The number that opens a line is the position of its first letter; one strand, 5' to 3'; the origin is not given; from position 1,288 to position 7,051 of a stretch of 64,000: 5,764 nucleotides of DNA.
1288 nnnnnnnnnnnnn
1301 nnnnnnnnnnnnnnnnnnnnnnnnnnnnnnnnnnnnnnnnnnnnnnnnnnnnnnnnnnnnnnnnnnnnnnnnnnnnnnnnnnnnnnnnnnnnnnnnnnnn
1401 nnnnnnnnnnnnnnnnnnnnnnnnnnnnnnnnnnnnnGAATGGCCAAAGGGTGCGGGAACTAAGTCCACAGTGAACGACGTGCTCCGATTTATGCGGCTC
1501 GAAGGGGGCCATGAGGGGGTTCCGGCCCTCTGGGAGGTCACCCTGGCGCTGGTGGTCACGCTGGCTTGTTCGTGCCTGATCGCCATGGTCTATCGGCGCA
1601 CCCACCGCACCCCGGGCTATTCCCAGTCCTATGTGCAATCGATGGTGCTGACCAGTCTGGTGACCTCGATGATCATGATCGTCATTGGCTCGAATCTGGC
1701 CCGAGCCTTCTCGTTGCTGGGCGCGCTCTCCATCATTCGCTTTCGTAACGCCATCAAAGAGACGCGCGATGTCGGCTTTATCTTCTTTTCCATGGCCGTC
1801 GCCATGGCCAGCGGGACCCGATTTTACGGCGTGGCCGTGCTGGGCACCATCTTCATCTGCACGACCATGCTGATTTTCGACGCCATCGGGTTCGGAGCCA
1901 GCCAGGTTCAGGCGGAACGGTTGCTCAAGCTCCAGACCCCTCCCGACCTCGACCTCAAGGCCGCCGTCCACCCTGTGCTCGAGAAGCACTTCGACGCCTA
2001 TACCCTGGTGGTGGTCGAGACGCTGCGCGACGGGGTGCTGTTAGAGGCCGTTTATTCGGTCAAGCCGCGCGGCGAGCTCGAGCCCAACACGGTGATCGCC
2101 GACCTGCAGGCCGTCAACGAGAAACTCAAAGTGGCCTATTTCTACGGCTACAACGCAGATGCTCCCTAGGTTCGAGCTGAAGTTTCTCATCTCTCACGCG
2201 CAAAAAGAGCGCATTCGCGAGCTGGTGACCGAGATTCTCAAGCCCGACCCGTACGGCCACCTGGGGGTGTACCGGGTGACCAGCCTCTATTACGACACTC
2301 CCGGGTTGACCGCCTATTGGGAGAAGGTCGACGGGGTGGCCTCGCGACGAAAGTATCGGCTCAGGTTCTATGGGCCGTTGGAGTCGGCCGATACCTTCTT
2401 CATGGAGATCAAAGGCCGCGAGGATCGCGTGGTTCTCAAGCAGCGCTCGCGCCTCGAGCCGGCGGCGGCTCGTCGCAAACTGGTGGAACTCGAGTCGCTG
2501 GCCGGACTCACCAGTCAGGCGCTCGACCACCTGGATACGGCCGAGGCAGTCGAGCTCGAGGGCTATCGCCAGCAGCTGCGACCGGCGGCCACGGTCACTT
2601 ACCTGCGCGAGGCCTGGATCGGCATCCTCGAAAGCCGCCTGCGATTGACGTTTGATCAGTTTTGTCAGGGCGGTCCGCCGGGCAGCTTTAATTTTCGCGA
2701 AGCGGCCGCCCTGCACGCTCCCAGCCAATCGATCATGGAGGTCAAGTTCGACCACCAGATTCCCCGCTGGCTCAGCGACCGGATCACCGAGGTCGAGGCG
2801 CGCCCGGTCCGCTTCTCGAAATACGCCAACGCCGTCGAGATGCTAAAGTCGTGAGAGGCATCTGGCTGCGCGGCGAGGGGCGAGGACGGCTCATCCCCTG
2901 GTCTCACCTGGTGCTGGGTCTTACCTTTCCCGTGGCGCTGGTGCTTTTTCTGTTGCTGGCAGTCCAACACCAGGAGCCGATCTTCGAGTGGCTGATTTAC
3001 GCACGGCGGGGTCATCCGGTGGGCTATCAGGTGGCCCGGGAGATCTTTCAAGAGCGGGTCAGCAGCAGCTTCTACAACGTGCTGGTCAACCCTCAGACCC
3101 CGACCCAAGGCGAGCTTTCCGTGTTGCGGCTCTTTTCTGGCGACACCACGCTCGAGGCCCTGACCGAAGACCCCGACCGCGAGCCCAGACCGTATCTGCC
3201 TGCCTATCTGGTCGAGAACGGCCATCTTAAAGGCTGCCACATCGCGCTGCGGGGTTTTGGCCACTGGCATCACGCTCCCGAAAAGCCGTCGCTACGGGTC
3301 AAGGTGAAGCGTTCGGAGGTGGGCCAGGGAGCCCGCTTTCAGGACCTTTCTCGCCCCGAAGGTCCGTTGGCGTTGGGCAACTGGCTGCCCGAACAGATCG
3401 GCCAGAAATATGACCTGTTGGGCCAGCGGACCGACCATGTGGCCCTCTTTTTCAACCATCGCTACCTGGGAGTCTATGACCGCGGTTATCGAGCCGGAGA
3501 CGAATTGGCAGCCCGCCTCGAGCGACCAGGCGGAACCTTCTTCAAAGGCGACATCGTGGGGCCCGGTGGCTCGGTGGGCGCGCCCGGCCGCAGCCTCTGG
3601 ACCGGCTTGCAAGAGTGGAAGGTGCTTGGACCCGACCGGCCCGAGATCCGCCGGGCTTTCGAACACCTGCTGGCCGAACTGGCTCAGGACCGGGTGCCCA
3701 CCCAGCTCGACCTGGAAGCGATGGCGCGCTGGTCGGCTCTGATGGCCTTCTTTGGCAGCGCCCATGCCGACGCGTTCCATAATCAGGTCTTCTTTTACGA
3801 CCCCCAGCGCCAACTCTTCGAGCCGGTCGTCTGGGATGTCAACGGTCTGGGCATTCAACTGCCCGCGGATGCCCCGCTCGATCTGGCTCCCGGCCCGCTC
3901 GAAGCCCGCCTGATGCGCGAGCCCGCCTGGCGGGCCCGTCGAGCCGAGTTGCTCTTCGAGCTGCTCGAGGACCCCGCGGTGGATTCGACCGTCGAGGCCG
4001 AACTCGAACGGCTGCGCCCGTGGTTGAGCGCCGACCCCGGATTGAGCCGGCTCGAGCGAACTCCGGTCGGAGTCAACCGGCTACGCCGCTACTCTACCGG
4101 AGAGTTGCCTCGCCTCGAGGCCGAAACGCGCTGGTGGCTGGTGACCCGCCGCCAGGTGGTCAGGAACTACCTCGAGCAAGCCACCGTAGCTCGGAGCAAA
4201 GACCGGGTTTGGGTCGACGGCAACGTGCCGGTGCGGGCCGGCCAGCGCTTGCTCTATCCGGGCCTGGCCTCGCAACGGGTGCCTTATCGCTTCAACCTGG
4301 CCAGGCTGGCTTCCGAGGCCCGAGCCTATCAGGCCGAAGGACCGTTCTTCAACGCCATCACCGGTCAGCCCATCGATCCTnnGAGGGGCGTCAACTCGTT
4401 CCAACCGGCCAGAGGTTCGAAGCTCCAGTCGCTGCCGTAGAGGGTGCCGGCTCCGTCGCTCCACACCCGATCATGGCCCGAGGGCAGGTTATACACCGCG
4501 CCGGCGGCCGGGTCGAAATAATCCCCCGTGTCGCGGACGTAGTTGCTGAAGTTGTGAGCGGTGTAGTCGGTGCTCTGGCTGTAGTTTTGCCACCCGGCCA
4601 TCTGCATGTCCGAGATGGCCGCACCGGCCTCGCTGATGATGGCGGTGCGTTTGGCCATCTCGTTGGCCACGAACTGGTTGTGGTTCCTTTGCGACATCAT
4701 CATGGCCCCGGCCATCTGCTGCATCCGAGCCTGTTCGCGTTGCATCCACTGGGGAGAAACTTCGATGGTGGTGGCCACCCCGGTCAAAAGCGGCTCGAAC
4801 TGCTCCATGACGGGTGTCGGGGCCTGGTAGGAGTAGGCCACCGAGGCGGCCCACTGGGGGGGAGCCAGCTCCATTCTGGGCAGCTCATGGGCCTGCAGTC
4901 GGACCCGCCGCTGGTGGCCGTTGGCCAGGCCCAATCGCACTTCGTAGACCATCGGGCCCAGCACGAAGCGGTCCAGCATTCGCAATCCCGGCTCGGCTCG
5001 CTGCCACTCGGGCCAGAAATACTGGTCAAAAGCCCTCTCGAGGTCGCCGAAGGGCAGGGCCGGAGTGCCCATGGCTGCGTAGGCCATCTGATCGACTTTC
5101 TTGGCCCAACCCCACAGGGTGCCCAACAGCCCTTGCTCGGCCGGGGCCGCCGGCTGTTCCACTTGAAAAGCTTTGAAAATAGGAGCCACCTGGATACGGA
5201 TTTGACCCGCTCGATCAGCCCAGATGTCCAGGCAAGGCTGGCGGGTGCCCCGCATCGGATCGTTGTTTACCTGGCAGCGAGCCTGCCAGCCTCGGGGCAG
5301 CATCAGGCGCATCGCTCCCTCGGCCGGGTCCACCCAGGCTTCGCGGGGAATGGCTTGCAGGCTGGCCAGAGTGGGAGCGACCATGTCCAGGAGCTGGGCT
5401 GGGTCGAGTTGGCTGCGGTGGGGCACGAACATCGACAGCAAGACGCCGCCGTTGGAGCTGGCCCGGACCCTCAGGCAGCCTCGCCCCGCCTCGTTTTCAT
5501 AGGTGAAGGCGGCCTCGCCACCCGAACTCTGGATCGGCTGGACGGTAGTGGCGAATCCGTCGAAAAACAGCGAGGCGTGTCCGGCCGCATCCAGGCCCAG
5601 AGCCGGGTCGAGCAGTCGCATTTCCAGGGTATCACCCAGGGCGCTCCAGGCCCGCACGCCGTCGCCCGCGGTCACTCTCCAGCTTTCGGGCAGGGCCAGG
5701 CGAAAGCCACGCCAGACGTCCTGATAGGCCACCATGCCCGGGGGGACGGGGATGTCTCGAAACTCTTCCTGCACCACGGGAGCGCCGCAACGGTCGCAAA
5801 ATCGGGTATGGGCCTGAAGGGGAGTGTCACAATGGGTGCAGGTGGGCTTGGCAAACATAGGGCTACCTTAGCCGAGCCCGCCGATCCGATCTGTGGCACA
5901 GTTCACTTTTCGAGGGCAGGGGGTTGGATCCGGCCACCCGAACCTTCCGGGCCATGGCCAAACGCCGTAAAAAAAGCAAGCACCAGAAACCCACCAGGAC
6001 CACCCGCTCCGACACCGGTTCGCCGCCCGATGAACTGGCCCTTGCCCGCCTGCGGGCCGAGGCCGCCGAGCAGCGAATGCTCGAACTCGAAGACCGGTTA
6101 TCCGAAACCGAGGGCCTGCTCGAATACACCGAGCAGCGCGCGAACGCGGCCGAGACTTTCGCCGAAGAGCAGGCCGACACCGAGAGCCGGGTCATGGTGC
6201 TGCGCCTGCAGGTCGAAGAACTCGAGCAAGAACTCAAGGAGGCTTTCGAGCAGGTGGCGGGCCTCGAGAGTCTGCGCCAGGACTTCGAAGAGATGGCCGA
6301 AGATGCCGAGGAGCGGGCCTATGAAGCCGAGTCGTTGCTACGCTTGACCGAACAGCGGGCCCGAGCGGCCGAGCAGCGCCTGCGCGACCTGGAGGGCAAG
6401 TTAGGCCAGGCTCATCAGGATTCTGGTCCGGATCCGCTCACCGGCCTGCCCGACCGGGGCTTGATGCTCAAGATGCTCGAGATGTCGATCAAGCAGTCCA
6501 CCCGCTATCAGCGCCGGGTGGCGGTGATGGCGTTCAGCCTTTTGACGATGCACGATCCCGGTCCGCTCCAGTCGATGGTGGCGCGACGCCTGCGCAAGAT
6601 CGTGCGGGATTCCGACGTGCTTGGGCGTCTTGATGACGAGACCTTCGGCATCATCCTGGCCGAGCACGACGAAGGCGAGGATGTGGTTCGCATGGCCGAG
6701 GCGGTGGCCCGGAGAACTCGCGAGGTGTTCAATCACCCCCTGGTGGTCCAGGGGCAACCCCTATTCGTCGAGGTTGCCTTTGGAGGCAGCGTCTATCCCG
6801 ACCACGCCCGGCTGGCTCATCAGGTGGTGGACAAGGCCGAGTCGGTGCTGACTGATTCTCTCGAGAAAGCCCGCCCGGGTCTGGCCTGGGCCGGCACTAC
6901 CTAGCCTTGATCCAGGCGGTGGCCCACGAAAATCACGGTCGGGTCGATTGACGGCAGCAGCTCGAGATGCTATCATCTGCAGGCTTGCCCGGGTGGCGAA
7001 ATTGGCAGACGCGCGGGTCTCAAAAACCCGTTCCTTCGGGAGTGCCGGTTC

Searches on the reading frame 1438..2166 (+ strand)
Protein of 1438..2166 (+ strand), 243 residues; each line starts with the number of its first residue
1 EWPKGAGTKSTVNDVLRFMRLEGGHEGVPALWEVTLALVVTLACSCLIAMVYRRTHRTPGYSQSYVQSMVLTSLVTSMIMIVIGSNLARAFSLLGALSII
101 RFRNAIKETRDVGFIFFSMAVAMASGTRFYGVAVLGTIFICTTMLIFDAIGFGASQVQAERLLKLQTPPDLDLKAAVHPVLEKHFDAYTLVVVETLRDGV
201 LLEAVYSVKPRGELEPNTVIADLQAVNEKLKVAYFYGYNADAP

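Call 10: search_protein_families(library=pfam, proteins=[window:1438-2166:+], max_evalue=0.001)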
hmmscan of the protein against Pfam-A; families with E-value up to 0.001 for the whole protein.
window:1438-2166:+ (243 aa): 1 family
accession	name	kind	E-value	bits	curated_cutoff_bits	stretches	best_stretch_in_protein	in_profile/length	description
PF16316.10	DUF4956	-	6.2e-20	72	30.6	1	42-206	3-169/169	Domain of unknown function (DUF4956)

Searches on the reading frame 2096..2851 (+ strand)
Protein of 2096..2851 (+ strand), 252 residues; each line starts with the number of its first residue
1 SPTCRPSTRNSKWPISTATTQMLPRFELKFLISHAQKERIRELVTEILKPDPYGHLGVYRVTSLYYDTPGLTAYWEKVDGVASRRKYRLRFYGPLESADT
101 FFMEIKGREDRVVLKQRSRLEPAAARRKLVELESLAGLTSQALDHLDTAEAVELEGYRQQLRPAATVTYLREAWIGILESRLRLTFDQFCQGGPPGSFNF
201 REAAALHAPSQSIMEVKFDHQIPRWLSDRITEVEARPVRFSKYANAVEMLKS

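Call 10: search_protein_families(library=pfam, proteins=[window:2096-2851:+], max_evalue=0.001)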
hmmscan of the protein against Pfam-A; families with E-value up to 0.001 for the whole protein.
window:2096-2851:+ (252 aa): 1 family
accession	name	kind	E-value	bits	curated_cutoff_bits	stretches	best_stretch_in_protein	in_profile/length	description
PF09359.15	VTC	-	6.3e-33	114.7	23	1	25-250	2-234/235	VTC domain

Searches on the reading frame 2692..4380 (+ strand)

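Call 10: search_protein_families(library=pfam, proteins=[window:2692-4380:+], max_evalue=0.001)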
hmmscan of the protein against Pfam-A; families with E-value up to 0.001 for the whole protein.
window:2692-4380:+ (563 aa): 1 family
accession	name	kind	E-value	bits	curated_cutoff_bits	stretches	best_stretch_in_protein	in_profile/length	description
PF08757.17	CotH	-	3.1e-07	30.6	23.8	1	227-441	48-280/322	CotH kinase protein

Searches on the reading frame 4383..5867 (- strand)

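Call 10: search_protein_families(library=pfam, proteins=[window:4383-5867:-], max_evalue=0.001)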
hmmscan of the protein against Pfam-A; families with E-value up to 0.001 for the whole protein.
window:4383-5867:- (495 aa): 1 family
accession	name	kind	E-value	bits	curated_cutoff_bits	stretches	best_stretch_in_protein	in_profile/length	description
PF13240.11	Zn_Ribbon_1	-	4.4e-05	23.6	25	1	10-31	2-23/23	zinc-ribbon domain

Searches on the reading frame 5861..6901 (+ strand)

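Call 10: search_protein_families(library=pfam, proteins=[window:5861-6901:+], max_evalue=0.001)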
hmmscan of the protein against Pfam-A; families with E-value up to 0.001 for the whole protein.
window:5861-6901:+ (347 aa): 1 family
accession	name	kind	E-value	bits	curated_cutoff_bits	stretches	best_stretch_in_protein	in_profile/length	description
PF00990.26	GGDEF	-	2.3e-17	63.7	23.8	1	239-334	61-155/161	Diguanylate cyclase, GGDEF domain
